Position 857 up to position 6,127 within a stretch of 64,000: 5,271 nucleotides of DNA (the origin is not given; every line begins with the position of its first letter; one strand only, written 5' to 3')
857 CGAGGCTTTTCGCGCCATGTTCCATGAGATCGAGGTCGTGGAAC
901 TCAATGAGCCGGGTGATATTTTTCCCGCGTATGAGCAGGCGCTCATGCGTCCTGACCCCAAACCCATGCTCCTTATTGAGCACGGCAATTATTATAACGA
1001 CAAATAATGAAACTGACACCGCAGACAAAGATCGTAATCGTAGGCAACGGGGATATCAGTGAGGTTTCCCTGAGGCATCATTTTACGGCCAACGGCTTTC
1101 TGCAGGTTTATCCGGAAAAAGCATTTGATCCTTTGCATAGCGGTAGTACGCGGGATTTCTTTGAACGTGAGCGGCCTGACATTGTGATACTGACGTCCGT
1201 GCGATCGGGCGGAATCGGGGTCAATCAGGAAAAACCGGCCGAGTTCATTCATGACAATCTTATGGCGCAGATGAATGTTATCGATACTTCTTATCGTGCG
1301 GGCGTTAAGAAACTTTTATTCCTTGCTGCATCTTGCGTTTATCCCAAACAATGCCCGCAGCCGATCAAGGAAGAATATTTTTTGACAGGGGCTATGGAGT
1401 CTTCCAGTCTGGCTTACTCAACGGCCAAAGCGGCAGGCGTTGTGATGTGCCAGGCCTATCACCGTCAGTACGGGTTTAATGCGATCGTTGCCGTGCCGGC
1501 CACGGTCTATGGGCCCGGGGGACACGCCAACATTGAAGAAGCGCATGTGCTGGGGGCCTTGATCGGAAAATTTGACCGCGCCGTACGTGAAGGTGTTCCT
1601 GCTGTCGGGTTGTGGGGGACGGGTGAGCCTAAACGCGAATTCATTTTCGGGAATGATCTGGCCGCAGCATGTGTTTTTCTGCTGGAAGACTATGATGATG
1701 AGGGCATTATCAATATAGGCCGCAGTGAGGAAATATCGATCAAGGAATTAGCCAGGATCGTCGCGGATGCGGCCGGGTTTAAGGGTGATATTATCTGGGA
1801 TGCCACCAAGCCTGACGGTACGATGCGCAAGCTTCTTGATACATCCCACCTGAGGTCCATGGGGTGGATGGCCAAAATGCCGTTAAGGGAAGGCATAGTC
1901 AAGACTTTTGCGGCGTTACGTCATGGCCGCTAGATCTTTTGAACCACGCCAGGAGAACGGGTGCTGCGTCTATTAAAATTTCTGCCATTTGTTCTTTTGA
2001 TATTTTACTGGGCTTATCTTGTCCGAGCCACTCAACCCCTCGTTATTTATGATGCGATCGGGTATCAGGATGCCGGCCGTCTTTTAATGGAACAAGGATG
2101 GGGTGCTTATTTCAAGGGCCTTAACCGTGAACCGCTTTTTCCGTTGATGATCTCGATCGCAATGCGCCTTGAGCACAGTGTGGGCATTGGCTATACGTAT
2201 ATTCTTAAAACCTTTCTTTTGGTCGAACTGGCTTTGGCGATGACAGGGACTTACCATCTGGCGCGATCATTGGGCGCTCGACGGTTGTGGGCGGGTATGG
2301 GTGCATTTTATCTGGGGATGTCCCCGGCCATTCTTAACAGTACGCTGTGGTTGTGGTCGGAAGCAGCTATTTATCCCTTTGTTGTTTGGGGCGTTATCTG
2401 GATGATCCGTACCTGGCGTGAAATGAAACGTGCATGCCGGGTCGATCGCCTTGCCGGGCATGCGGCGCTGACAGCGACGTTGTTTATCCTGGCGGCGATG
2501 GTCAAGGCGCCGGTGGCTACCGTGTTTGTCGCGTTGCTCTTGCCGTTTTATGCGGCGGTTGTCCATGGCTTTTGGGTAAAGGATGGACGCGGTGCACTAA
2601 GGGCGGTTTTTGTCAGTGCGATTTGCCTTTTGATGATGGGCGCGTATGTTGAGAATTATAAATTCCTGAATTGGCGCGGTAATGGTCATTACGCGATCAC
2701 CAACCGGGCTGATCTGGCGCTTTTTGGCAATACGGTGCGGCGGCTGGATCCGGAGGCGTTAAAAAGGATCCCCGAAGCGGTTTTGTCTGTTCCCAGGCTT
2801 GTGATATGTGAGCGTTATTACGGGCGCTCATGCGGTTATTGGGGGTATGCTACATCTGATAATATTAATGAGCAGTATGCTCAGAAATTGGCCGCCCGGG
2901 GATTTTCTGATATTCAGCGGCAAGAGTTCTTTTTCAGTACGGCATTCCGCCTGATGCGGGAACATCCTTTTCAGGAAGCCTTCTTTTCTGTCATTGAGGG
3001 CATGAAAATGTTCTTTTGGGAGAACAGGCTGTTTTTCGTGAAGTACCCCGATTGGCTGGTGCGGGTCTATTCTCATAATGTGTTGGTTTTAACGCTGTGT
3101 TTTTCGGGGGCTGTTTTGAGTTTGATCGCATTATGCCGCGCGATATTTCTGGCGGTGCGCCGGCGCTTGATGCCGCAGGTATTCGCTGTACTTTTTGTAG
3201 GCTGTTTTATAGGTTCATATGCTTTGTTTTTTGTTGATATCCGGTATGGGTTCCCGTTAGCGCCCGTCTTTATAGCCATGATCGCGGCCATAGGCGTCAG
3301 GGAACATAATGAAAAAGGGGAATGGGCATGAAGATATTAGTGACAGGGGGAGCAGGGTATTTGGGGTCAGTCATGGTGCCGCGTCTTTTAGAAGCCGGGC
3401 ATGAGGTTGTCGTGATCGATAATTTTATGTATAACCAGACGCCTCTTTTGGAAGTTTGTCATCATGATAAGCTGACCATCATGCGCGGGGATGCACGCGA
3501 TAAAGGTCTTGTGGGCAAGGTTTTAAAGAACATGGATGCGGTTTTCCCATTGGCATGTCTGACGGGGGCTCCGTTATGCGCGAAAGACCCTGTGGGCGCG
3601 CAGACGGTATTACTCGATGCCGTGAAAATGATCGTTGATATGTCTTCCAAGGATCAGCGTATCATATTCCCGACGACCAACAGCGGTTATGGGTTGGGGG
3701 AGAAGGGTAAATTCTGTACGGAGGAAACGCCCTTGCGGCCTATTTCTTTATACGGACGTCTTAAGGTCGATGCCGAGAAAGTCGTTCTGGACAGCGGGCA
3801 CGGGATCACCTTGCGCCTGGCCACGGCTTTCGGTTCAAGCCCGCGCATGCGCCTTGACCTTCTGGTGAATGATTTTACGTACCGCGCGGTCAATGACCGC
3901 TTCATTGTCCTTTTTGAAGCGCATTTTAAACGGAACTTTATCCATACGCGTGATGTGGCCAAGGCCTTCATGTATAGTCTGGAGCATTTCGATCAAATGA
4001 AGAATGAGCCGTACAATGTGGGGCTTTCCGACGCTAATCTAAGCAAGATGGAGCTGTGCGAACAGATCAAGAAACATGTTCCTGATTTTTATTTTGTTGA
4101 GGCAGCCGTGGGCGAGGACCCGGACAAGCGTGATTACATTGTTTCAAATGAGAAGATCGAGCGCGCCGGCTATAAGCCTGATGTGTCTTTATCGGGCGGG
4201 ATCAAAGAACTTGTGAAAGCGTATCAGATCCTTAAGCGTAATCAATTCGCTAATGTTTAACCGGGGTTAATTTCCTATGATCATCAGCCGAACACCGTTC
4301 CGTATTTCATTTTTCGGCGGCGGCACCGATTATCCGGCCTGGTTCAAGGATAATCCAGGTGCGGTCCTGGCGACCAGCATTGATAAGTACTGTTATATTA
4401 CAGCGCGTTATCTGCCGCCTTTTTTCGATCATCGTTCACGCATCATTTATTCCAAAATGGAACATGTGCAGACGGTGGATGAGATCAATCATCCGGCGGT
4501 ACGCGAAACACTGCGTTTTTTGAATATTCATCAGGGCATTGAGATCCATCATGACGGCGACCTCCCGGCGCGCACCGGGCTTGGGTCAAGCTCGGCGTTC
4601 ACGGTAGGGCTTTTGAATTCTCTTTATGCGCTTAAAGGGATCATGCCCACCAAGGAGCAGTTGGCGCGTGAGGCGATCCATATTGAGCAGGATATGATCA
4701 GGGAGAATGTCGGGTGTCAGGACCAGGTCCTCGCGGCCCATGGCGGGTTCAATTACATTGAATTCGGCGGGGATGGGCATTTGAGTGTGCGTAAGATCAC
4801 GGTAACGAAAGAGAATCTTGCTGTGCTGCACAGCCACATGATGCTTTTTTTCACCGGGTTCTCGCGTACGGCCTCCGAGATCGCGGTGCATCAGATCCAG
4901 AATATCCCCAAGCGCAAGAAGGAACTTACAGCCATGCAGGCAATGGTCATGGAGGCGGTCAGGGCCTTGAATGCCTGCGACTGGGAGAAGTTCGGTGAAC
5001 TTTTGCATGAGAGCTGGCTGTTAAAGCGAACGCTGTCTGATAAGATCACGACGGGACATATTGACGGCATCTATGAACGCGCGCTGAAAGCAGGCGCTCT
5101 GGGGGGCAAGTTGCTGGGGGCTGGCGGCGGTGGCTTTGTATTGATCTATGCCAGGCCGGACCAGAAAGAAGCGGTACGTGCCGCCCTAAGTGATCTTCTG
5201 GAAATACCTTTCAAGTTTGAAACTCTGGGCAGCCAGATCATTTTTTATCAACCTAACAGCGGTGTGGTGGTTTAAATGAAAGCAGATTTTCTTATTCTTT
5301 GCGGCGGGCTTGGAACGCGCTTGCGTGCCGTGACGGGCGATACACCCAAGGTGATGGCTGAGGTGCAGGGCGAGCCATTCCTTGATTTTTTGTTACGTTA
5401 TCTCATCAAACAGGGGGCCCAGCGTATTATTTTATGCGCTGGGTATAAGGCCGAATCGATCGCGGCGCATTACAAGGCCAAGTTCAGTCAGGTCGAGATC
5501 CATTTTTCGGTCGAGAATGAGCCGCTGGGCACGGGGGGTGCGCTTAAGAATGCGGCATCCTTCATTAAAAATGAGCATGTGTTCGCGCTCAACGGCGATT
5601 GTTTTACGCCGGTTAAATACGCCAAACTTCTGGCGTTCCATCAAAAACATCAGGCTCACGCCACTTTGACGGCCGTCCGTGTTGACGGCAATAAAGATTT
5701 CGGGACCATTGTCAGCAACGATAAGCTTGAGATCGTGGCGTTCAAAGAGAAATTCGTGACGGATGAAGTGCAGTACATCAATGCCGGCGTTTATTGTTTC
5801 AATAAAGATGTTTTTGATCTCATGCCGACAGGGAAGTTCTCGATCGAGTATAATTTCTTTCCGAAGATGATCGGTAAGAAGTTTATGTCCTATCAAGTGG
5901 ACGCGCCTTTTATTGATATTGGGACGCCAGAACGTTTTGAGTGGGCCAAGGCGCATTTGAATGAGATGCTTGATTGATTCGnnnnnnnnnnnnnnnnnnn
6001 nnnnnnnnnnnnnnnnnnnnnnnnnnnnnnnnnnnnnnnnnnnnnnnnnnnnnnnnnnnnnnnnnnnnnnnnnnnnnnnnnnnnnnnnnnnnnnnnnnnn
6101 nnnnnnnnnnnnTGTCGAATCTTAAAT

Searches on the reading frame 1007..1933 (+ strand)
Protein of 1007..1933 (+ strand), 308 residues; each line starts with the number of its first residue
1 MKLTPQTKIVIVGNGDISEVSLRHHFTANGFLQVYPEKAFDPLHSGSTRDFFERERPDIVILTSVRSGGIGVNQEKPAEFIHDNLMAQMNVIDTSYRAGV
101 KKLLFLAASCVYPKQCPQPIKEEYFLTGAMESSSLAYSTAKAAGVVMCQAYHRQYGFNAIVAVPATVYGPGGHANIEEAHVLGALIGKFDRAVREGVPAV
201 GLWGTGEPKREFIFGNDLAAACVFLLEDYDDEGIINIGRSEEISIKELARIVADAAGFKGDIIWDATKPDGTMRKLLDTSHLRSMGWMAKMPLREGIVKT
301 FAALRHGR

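Call 74: search_protein_families(library=pfam, proteins=[window:1007-1933:+], max_evalue=1e-8)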
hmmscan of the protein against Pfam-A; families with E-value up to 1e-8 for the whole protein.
window:1007-1933:+ (308 aa): 2 families
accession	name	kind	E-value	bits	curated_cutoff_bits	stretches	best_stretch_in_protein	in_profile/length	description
PF01370.27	Epimerase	-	4.7e-43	147.8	20.9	1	41-238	49-240/240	NAD dependent epimerase/dehydratase family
PF16363.11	GDP_Man_Dehyd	-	1.9e-10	41.1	27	1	48-258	67-268/332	GDP-mannose 4,6 dehydratase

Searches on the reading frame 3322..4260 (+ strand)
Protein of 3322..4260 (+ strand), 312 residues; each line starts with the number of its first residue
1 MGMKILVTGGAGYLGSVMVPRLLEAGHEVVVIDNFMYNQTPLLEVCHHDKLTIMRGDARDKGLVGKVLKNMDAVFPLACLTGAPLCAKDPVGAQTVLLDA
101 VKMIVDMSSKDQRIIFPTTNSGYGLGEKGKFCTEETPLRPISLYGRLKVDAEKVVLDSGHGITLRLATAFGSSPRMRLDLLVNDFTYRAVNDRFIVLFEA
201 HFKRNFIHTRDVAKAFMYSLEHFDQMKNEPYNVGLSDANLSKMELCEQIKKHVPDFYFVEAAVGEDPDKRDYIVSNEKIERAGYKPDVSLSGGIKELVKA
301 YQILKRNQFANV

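Call 74: search_protein_families(library=pfam, proteins=[window:3322-4260:+], max_evalue=1e-8)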
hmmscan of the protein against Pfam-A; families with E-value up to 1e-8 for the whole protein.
window:3322-4260:+ (312 aa): 4 families
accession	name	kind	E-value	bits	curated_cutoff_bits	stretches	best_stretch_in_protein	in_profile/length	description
PF01370.27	Epimerase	-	8.3e-29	101.1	20.9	1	5-234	1-240/240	NAD dependent epimerase/dehydratase family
PF16363.11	GDP_Man_Dehyd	-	1.4e-19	71.2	27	1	6-296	1-331/332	GDP-mannose 4,6 dehydratase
PF04321.23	RmlD_sub_bind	-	2.4e-09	37.1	27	1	3-175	1-157/287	RmlD substrate binding domain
PF01073.25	3Beta_HSD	-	6.7e-09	35.6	22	1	6-168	1-180/280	3-beta hydroxysteroid dehydrogenase/isomerase family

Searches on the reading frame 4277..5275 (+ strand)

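Call 74: search_protein_families(library=pfam, proteins=[window:4277-5275:+], max_evalue=1e-8)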
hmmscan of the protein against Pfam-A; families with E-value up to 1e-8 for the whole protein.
window:4277-5275:+ (332 aa): 2 families
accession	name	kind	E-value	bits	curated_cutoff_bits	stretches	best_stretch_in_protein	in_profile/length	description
PF00288.32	GHMP_kinases_N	-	3.1e-14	53.4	22.3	1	78-157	10-87/87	GHMP kinases N terminal domain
PF08544.19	GHMP_kinases_C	-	2.8e-12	47.3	21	1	228-307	2-82/85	GHMP kinases C terminal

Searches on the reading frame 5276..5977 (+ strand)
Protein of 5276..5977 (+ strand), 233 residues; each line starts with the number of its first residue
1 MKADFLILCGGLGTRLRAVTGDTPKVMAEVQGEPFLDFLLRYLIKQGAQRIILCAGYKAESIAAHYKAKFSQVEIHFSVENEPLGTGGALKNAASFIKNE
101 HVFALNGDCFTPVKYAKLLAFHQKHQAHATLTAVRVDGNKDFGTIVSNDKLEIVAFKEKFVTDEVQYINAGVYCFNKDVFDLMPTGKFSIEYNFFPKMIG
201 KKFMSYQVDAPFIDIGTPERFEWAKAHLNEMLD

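Call 74: search_protein_families(library=pfam, proteins=[window:5276-5977:+], max_evalue=1e-8)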
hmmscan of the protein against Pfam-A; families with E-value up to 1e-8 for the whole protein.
window:5276-5977:+ (233 aa): 2 families
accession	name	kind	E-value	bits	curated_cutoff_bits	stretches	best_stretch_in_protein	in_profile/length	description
PF00483.29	NTP_transferase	-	1.4e-33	117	21.2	1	6-227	3-241/245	Nucleotidyl transferase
PF12804.13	NTP_transf_3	-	5.7e-11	43.3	27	1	6-130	2-119/160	MobA-like NTP transferase domain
